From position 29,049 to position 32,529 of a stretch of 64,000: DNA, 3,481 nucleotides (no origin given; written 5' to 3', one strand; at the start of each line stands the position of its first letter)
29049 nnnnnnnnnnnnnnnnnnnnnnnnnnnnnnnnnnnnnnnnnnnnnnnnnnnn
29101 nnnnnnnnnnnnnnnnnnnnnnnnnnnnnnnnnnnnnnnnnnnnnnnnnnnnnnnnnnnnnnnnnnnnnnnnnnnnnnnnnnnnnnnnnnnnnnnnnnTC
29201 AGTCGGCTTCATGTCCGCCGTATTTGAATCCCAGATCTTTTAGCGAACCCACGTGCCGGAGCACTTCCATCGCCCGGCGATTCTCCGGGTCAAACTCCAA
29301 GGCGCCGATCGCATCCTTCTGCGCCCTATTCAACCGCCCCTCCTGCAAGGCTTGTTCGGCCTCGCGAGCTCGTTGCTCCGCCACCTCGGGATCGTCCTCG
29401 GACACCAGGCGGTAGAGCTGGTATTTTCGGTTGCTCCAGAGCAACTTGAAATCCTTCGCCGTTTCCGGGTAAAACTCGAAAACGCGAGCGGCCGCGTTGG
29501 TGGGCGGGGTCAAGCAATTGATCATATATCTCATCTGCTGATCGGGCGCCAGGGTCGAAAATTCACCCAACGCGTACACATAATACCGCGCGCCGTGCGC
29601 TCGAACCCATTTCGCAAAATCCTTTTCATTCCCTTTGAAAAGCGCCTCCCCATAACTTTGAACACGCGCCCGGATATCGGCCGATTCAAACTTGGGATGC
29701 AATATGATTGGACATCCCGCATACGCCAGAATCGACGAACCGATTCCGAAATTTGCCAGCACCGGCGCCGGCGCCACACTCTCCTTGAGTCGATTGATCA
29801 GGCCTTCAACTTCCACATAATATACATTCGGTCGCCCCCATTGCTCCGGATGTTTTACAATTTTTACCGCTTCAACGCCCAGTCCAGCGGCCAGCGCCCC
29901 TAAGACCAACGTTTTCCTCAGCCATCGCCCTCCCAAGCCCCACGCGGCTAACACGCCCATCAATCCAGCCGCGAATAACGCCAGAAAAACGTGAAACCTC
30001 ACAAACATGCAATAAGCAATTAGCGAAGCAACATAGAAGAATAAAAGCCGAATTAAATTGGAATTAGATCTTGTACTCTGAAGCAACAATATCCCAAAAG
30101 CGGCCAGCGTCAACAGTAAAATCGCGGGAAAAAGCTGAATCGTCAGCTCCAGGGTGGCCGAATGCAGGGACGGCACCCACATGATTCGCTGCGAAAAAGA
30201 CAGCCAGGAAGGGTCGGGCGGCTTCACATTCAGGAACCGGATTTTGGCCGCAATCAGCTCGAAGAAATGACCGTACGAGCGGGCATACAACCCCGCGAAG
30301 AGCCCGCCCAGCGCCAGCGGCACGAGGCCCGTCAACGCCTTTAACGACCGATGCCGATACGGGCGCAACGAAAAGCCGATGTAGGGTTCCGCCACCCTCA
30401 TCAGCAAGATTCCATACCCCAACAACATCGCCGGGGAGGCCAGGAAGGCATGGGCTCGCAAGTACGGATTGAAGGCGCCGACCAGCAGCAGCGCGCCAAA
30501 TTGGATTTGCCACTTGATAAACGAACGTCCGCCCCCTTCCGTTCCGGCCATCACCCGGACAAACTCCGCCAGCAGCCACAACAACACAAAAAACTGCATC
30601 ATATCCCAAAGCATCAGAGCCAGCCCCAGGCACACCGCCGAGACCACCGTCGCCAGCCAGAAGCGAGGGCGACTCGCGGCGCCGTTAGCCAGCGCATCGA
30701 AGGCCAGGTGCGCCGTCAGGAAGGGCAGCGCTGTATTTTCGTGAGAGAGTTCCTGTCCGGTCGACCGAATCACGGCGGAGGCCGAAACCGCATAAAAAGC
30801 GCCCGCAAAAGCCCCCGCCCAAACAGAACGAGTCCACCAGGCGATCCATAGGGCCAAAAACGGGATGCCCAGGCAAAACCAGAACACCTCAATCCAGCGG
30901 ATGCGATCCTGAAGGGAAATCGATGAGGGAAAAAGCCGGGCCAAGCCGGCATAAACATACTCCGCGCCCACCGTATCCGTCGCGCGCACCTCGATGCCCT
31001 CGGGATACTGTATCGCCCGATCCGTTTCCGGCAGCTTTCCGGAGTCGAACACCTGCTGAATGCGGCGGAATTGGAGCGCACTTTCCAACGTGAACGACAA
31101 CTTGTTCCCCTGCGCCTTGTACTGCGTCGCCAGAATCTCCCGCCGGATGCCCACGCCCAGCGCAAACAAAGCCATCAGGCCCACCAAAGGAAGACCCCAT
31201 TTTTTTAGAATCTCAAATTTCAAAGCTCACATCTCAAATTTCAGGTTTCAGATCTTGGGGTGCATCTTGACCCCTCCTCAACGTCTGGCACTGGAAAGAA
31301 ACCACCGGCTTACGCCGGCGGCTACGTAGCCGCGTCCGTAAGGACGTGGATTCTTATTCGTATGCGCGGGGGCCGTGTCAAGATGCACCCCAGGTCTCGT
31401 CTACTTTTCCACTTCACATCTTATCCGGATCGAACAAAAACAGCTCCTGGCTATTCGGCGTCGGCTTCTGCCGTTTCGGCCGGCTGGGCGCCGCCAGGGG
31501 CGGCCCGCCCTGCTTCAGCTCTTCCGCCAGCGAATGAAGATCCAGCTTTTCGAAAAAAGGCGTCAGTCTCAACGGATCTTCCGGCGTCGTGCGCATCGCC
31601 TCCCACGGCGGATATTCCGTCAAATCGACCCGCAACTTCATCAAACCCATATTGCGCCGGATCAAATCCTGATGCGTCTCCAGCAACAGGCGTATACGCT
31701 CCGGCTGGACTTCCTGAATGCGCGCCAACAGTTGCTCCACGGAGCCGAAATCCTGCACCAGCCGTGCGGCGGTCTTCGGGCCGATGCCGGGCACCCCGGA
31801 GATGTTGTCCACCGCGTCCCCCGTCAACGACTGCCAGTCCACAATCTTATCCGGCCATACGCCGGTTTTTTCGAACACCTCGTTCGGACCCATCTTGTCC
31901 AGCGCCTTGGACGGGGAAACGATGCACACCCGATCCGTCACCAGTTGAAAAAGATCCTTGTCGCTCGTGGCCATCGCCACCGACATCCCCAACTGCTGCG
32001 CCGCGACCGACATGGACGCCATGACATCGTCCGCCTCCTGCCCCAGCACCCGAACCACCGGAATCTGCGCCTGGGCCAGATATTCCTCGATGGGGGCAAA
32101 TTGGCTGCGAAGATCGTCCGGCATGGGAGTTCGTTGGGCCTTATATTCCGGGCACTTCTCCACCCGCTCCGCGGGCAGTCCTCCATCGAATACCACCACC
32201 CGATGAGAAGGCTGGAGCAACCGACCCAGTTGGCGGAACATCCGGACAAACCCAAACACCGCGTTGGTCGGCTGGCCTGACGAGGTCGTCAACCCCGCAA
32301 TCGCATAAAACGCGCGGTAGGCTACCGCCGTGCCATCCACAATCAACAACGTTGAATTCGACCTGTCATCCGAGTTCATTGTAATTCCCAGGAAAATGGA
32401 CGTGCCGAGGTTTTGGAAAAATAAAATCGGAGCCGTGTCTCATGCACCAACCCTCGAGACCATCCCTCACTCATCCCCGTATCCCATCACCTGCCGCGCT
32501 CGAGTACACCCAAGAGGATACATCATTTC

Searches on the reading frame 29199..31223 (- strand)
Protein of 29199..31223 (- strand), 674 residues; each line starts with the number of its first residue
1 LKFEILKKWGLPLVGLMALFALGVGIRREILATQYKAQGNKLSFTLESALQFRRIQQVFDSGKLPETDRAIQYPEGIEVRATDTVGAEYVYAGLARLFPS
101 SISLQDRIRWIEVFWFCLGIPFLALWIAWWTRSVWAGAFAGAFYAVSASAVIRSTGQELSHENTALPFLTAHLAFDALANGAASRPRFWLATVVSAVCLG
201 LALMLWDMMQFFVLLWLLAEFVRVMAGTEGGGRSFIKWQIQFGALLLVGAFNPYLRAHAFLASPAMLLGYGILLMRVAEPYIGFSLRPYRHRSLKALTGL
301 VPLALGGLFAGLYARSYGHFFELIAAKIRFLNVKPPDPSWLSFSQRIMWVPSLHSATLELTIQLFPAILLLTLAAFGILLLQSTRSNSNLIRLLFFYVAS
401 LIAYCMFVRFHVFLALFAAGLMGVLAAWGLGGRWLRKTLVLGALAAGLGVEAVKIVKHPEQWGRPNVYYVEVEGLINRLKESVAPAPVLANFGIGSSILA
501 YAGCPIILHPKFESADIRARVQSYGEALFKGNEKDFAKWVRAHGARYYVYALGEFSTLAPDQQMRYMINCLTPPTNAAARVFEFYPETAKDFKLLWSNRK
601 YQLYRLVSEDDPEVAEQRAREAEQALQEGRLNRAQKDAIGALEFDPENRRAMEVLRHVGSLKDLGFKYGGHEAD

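Call 14: search_protein_families(library=pfam, proteins=[window:29199-31223:-], max_evalue=0.01)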
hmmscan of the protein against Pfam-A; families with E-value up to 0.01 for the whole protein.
window:29199-31223:- (674 aa): 1 family
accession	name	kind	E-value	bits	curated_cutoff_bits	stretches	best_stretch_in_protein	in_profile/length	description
PF10034.15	Dpy19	-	8.3e-12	44.5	27.2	1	109-605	112-652/653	Q-cell neuroblast polarisation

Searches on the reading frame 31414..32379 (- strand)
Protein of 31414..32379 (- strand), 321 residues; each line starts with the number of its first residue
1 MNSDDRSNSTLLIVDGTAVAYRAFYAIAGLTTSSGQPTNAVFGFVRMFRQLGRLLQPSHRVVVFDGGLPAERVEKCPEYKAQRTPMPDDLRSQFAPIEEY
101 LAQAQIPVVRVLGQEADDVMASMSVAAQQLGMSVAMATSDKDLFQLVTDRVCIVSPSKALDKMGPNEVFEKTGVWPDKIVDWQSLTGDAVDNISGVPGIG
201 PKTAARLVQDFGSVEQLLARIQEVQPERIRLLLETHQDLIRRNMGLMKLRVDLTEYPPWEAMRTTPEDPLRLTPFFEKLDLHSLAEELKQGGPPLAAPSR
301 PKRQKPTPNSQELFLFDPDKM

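Call 14: search_protein_families(library=pfam, proteins=[window:31414-32379:-], max_evalue=0.01)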
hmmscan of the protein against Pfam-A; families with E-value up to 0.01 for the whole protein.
window:31414-32379:- (321 aa): 5 families
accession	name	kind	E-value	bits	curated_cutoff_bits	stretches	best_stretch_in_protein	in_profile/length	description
PF02739.22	5_3_exonuc_N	-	5.9e-49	166.4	34.3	1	10-173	1-164/164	5'-3' exonuclease, N-terminal resolvase-like domain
PF01367.25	5_3_exonuc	-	4.9e-23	81.9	40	1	174-266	1-93/97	5'-3' exonuclease, C-terminal SAM fold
PF14520.12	HHH_5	-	0.0004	21.2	27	1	194-219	5-31/57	Helix-hairpin-helix domain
PF00633.29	HHH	-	0.0046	17.2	24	0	190-207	10-27/30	Helix-hairpin-helix motif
PF21176.3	RecR_HhH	-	0.0072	16.6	27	0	190-207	5-22/45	RecR, helix-hairpin-helix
